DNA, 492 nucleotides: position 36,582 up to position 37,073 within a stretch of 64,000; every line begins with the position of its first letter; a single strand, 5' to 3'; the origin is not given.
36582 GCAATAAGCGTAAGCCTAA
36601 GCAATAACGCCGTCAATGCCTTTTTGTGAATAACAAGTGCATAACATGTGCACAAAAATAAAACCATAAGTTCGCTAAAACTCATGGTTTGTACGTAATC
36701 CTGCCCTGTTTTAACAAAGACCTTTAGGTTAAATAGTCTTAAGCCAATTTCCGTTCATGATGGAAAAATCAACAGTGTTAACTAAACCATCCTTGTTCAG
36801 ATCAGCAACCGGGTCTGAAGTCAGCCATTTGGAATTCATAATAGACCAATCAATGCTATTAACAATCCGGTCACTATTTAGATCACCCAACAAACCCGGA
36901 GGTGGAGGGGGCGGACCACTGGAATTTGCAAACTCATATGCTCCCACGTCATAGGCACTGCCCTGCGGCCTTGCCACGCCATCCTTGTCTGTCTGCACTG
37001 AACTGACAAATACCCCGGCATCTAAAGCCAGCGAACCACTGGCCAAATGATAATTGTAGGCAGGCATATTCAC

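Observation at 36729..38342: Dockerin-like C-terminal modules on two unrelated secreted proteins (beta-helix protein here and esterase-like protein at 29465..29962)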

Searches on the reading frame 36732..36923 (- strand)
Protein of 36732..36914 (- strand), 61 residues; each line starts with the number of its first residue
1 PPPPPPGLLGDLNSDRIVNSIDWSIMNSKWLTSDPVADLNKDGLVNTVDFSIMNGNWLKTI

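Call 21: find_homologous_proteins(query=A2, max_evalue=0.001)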
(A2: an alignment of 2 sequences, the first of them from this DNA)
Query A2 (2 sequences) (55 aa, profile of the alignment): 10 proteins with E <= 0.001 among 12 candidates.
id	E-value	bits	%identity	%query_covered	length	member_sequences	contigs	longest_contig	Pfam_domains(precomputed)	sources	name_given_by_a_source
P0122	4.2e-22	95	72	98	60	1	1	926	PF00404.25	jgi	-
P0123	2.4e-19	87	68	96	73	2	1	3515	PF00404.25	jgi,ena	-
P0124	4.7e-19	86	61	98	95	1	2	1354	PF00404.25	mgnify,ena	mgnify:CR=1 FL=1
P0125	6.4e-18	82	62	96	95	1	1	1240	PF00404.25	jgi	-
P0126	1.2e-16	78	50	98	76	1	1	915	PF00404.25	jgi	jgi:hypothetical protein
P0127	4.6e-16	76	60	87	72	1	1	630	PF00404.25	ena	-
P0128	1.5e-15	74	76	75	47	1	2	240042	PF00404.25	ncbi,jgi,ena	-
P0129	5.9e-15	73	56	98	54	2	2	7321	PF00404.25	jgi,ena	-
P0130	4.9e-13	66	54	98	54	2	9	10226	PF00404.25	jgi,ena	-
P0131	2.7e-4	38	39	91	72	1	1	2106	-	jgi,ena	jgi:hypothetical protein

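Call 22: find_related_loci(query=A2, collection=genome_contigs, flank=10000)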
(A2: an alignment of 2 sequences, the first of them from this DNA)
Query A2 (55 aa) in genome_contigs; peptide patterns used: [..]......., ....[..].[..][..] (x = any residue, [..] = any of these).
62 stretches matched a pattern; 7 encode a relative of the query (tblastn E <= 1e-3); 7 distinct loci.
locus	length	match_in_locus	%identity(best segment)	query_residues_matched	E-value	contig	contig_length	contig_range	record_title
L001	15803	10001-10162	76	2-55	2e-25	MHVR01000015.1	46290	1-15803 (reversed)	MAG: Candidatus Zambryskibacteria bacterium RIFCSPHIGHO2_02_FULL_43_14 rifcsphigho2_02_scaffold_3157, whole genome shotg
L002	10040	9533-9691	66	2-54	3e-22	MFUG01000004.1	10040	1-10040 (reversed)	MAG: Candidatus Nomurabacteria bacterium RIFCSPHIGHO2_02_FULL_42_19 rifcsphigho2_02_scaffold_15611, whole genome shotgun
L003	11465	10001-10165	66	2-54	2e-21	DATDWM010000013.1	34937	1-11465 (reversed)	MAG TPA_asm: Candidatus Paceibacterota bacterium isolate SMAG_U8110 k141_1331195, whole genome shotgun sequence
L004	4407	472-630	52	3-54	3e-17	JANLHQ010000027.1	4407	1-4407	MAG: Candidatus Azambacteria bacterium isolate P6-21 k99_18887, whole genome shotgun sequence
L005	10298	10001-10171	50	3-54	6e-17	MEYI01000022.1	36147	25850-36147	MAG: Candidatus Azambacteria bacterium RBG_16_47_10 RBG_16_scaffold_3371, whole genome shotgun sequence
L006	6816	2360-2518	50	3-54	7e-17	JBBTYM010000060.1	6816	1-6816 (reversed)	MAG: Patescibacteria group bacterium isolate H41-bin131_1 H41_bin131_1_000000000060, whole genome shotgun sequence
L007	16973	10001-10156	52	3-54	1e-15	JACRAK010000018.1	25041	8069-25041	MAG: Candidatus Azambacteria bacterium isolate NC_groundwater_1591_Pr3_B-0.1um_51_37 SR-2_scaffold_141_1671745, whole ge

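Call 28: search_protein_families(library=pfam, proteins=[L007:10170-12206:+, L007:9257-10165:+, L007:12164-14014:+, L007:8110-9210:-, L002:7160-9697:+, L003:8021-10168:+, L001:10167-12155:+, L001:12167-14062:+, L001:14073-15557:+, L001:5040-6842:+], max_evalue=0.01)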
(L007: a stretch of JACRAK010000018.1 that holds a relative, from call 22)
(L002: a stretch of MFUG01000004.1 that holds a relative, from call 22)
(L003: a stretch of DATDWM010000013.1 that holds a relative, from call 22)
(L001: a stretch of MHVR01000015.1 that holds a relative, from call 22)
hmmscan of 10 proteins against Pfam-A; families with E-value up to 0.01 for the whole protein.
L007:10170-12206:+ (678 aa): 4 families
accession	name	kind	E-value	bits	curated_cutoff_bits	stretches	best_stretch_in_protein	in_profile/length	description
PF00963.24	Cohesin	-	5.7e-10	40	24.1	2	33-149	9-120/139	Cohesin domain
PF00404.24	Dockerin_1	-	3.4e-08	34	22.9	1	625-668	1-51/57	Dockerin type I domain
PF07495.19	Y_Y_Y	-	0.0016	18.7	26.6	0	493-526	29-62/65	Y_Y_Y domain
PF19077.6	Big_13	-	0.0027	18.6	27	0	496-522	69-95/102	Bacterial Ig-like domain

L007:9257-10165:+ (302 aa): 4 families
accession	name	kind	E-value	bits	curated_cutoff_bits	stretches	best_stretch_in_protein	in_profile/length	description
PF00041.27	fn3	-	7.2e-08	33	25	1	50-137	5-73/84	Fibronectin type III domain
PF00404.24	Dockerin_1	-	7.6e-08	32.9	22.9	1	250-295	2-54/57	Dockerin type I domain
PF16656.11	Pur_ac_phosph_N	-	2.4e-05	25.2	30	1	49-144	4-90/93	Purple acid Phosphatase, N-terminal domain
PF25059.1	FN3_DSCAM-DSCAML_C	-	0.0041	17.9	39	0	112-154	44-84/89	DSCAM/DSCAML C-terminal Fn3-like domain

L007:12164-14014:+ (616 aa): 1 family
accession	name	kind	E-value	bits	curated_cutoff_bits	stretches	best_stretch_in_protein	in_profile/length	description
PF00963.24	Cohesin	-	5e-07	30.4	24.1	1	73-189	9-122/139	Cohesin domain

L007:8110-9210:- (366 aa): 3 families
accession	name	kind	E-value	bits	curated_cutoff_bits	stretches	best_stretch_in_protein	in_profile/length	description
PF00041.27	fn3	-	4.9e-08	33.5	25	1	47-143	14-82/84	Fibronectin type III domain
PF16323.11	DUF4959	-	0.00067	20.4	32.9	1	142-199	8-61/106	Domain of unknown function (DUF4959)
PF19077.6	Big_13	-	0.0048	17.8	27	0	182-241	38-94/102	Bacterial Ig-like domain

L002:7160-9697:+ (845 aa): 1 family
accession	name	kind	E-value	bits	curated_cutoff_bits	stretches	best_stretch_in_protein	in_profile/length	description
PF00404.24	Dockerin_1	-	2.8e-07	31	22.9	1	793-840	1-55/57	Dockerin type I domain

L003:8021-10168:+ (715 aa): 2 families
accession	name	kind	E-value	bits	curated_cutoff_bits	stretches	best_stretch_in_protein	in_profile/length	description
PF00404.24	Dockerin_1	-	1.4e-07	32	22.9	1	663-708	2-54/57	Dockerin type I domain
PF19028.6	TSP1_spondin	-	5.3e-05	23.8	41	0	520-565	3-43/52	Spondin-like TSP1 domain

L001:10167-12155:+ (662 aa): 4 families
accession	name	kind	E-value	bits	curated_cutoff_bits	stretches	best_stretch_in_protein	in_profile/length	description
PF00404.24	Dockerin_1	-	4.2e-08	33.7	22.9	1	610-655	1-53/57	Dockerin type I domain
PF13472.12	Lipase_GDSL_2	-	0.00025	22.1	32.9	1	462-531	87-157/178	GDSL-like Lipase/Acylhydrolase family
PF00657.28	Lipase_GDSL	-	0.003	18.2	23.6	0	483-549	129-197/208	GDSL-like Lipase/Acylhydrolase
PF07081.18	DUF1349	-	0.0037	17.4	32.4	0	142-195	111-164/179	Protein of unknown function (DUF1349)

L001:12167-14062:+ (631 aa): 5 families
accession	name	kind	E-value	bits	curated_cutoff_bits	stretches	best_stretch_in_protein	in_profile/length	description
PF07995.17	GSDH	-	4.5e-80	269.9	25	1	42-333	1-329/332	Glucose / Sorbosone dehydrogenase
PF00404.24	Dockerin_1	-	6.3e-09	36.3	22.9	1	361-406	1-53/57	Dockerin type I domain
PF13403.11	Hint_2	-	6.6e-06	27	28.4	1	498-569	1-81/147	Hint domain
PF08450.18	SGL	-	0.0067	16.5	26.3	0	149-233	91-162/246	SMP-30/Gluconolactonase/LRE-like region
PF14623.11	Vint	-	0.007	16.6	27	0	499-572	2-65/166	Hint-domain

L001:14073-15557:+ (494 aa): 1 family
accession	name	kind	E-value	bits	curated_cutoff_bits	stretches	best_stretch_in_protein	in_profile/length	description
PF00404.24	Dockerin_1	-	1.4e-07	32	22.9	1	442-487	1-53/57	Dockerin type I domain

L001:5040-6842:+ (600 aa): 3 families
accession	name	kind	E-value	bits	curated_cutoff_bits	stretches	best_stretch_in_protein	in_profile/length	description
PF13229.12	Beta_helix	-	1.7e-11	44.5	25.9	2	118-224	55-146/158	Right handed beta helix region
PF07602.17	DUF1565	-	2.2e-07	30.9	20.3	1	40-231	2-214/257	Protein of unknown function (DUF1565)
PF00404.24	Dockerin_1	-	2.4e-06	28.1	22.9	1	549-593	2-53/57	Dockerin type I domain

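Call 34: find_encoding_contigs(protein=P0128, flank=10000, max_places=3)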
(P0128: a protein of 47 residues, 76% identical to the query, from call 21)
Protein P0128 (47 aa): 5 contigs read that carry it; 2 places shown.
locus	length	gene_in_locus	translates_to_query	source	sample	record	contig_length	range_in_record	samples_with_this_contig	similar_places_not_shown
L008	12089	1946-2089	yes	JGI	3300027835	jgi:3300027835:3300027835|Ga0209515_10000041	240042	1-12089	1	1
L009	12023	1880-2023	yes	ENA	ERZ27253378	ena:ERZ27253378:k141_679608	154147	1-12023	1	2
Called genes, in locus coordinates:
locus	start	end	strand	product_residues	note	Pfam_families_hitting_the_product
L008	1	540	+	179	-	?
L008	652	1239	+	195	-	-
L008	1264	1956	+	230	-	PF08843:AbiEii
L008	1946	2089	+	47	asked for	PF00404:Dockerin_1 (weak)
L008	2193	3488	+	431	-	PF13173:AAA_14, PF13635:DUF4143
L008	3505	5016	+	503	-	PF00404:Dockerin_1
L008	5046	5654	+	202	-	-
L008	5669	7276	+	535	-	-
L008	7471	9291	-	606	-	PF06480:FtsH_ext (weak), PF00004:AAA, PF07728:AAA_5 (weak), PF17862:AAA_lid_3, PF01434:Peptidase_M41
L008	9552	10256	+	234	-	PF03462:PCRF, PF00472:RF-1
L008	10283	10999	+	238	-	PF00005:ABC_tran, PF13304:AAA_21 (faint)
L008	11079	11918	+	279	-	PF18075:FtsX_ECD, PF02687:FtsX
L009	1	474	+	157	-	?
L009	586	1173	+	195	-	-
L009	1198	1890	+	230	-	PF08843:AbiEii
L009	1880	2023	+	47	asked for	PF00404:Dockerin_1 (weak)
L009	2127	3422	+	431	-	PF13173:AAA_14, PF13635:DUF4143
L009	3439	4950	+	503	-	PF00404:Dockerin_1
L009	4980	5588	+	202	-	-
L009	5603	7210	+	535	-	-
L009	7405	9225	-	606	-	PF06480:FtsH_ext (weak), PF00004:AAA, PF07728:AAA_5 (weak), PF17862:AAA_lid_3, PF01434:Peptidase_M41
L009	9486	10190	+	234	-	PF03462:PCRF, PF00472:RF-1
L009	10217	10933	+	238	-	PF00005:ABC_tran, PF13304:AAA_21 (faint)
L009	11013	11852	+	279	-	PF18075:FtsX_ECD, PF02687:FtsX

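Call 43: search_solved_structures(query=window:36732-36914:-, max_evalue=10, show_alignments=3)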
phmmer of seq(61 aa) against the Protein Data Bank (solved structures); distinct sequences matched with E-value up to 10: 21.
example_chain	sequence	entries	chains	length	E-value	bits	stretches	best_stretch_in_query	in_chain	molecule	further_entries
2yik_A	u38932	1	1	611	8.6e-05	26.2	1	2-55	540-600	ENDOGLUCANASE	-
3ul4_B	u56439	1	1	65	0.0013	22.4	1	8-52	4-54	Cellulosome enzyme, dockerin type I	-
2mte_A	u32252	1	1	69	0.0021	21.8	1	8-59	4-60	Cellulose 1,4-beta-cellobiosidase (reducing end) CelS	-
1daq_A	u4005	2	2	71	0.0021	21.8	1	8-59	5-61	ENDOGLUCANASE SS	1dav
4dh2_B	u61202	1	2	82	0.003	21.3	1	8-27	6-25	Dockerin type 1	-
4fl4_A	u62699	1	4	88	0.0037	21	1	9-56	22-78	Glycoside hydrolase family 9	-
2ccl_B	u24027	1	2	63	0.005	20.6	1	8-58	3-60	ENDO-1,4-BETA-XYLANASE Y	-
5nrk_B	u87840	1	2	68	0.0055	20.5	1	9-28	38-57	DocCel5: Type I dockerin repeat domain from A. cellulolyticus family 5 endoglucanase WP_01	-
2y3n_B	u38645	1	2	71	0.01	19.6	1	8-54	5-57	CELLULOSOMAL FAMILY-48 PROCESSIVE GLYCOSIDE HYDROLASE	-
5nrm_B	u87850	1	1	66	0.012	19.3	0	9-27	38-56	DocCel5: Type I dockerin repeat domain from A. cellulolyticus family 5 endoglucanase WP_01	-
1ohz_B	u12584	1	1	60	0.023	18.5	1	9-58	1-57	ENDO-1,4-BETA-XYLANASE Y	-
6kge_D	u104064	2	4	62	0.024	18.4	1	8-55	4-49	And cellulose-binding endoglucanase family 9 CelL ortholog dockerin domain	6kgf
6kgc_B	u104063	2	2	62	0.026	18.3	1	8-55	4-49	And cellulose-binding endoglucanase family 9 CelL ortholog dockerin domain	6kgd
6kg9_A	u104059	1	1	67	0.027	18.3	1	8-55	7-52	And cellulose-binding endoglucanase family 9 CelL ortholog dockerin domain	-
7wbo_A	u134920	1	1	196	0.063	17.1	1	10-50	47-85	Sarcoplasmic calcium-binding protein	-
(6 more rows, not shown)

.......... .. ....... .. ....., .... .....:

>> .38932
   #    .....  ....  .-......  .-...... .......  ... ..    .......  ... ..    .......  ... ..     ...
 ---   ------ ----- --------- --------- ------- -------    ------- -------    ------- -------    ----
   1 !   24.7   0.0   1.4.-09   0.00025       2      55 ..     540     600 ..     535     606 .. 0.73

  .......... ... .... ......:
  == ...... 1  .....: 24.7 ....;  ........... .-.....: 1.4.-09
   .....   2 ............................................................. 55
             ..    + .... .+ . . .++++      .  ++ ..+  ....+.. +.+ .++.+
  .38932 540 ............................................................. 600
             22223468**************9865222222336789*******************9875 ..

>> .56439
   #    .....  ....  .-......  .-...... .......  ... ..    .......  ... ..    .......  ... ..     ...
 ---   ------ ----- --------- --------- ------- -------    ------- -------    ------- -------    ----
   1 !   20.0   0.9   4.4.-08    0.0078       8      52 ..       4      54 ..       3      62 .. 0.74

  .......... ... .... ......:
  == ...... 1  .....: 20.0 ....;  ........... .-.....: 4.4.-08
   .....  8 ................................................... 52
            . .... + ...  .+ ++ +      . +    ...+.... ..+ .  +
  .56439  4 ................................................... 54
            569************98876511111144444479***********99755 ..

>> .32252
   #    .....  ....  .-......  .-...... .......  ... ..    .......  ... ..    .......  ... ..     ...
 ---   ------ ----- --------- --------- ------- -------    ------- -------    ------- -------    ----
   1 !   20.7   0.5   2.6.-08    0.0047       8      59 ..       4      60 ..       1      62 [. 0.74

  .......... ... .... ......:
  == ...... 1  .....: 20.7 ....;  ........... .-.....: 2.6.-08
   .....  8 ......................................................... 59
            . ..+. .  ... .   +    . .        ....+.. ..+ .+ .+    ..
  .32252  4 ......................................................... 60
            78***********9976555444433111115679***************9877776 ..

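Call 63: predict_structure(alignment_id=A5)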
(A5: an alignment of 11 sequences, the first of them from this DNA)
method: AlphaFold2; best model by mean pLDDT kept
length: 64 residues; sequences in the alignment: 11
mean_pLDDT: 78.6   pTM: 0.60
mean pLDDT of the five models: 78.6, 62.2, 47.3, 46.9, 46.0
residues with pLDDT >= 90: 2; 70-90: 48; 50-70: 7; < 50: 7
segments of 3 or more residues with pLDDT < 50: 3-8
pLDDT, mean of each block of 10 residues (from residue 1): 47 84 88 86 88 85 64
secondary structure, 60 per line:
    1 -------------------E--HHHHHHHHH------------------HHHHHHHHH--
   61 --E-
elements in order: H23-31 H50-58

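Call 69: fold_search(model_id=the predicted structure, library=pdb)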
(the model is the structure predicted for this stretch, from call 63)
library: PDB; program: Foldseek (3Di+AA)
matches with E <= 10: 19; with E <= 0.001: 0
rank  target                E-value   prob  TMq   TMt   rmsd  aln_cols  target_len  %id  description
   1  2y3n_B                2.4e-03  1.00  0.77  0.81   1.1        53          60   38  Type II cohesin-dockerin domain from Bacteroides cellolosolvens (released 2012-01-11)
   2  3kcp_A                1.1e-01  1.00  0.68  0.16   2.1        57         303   21  Crystal structure of interacting Clostridium thermocellum multimodular components (released 2010-02-09)
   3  4u3s_B                1.5e-01  0.99  0.59  0.26   2.8        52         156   23  Crystal structure of Coh3ScaB-XDoc_M1ScaA complex: A N-terminal interface mutant of type II Cohesin-X-Dockerin complex (released 2015-07-29)
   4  4wi0_B                1.8e-01  0.95  0.53  0.24   3.3        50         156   22  Crystal structure of Coh3ScaB-XDoc_M2ScaA complex: A C-terminal interface mutant of type II Cohesin-X-Dockerin complex (released 2015-10-07)
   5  5k39_B                1.9e-01  0.98  0.58  0.26   2.9        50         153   26  THE TYPE II COHESIN DOCKERIN COMPLEX FROM CLOSTRIDIUM THERMOCELLUM (released 2017-03-29)
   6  5g5d_B                2.0e-01  0.99  0.64  0.29   2.3        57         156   21  Crystal Structure of the CohScaC2-XDocCipA type II complex from Clostridium thermocellum (released 2017-04-05)
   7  2ozn_B                2.8e-01  0.99  0.65  0.33   1.5        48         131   27  The Cohesin-Dockerin Complex of NagJ and NagH from Clostridium perfringens (released 2008-05-06)
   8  5m0y_B                3.9e-01  0.97  0.62  0.27   2.4        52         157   25  Crystal Structure of the CohScaA-XDocCipB type II complex from Clostridium thermocellum at 1.5Angstrom resolution (released 2017-09-06)
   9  6kgf_D                5.5e-01  0.87  0.57  0.58   2.8        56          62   34  Crystal structure of CaDoc0917(R16D)-CaCohA2 complex at pH 8.2 (released 2020-07-08)
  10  4fl4_I                6.2e-01  0.95  0.68  0.16   3.3        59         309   22  Scaffoldin conformation and dynamics revealed by a ternary complex from the Clostridium thermocellum cellulosome (released 2012-06-27)
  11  4fl4_C                6.6e-01  0.93  0.66  0.15   3.3        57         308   23  Scaffoldin conformation and dynamics revealed by a ternary complex from the Clostridium thermocellum cellulosome (released 2012-06-27)
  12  4fl4_L                7.6e-01  0.97  0.70  0.16   1.4        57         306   21  Scaffoldin conformation and dynamics revealed by a ternary complex from the Clostridium thermocellum cellulosome (released 2012-06-27)
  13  5lxv_B                8.6e-01  0.80  0.55  0.54   2.1        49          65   31  Crystal structure of Ruminococcus flavefaciens scaffoldin C cohesin in complex with a dockerin from an uncharacterized (released 2016-10-19)
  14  2b59_B                1.1e+00  0.72  0.54  0.24   2.6        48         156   21  The type II cohesin dockerin complex (released 2005-10-11)
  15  6kge_B                1.2e+00  0.60  0.53  0.56   3.5        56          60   34  Crystal structure of CaDoc0917(R16D)-CaCohA2 complex at pH 5.5 (released 2020-07-08)
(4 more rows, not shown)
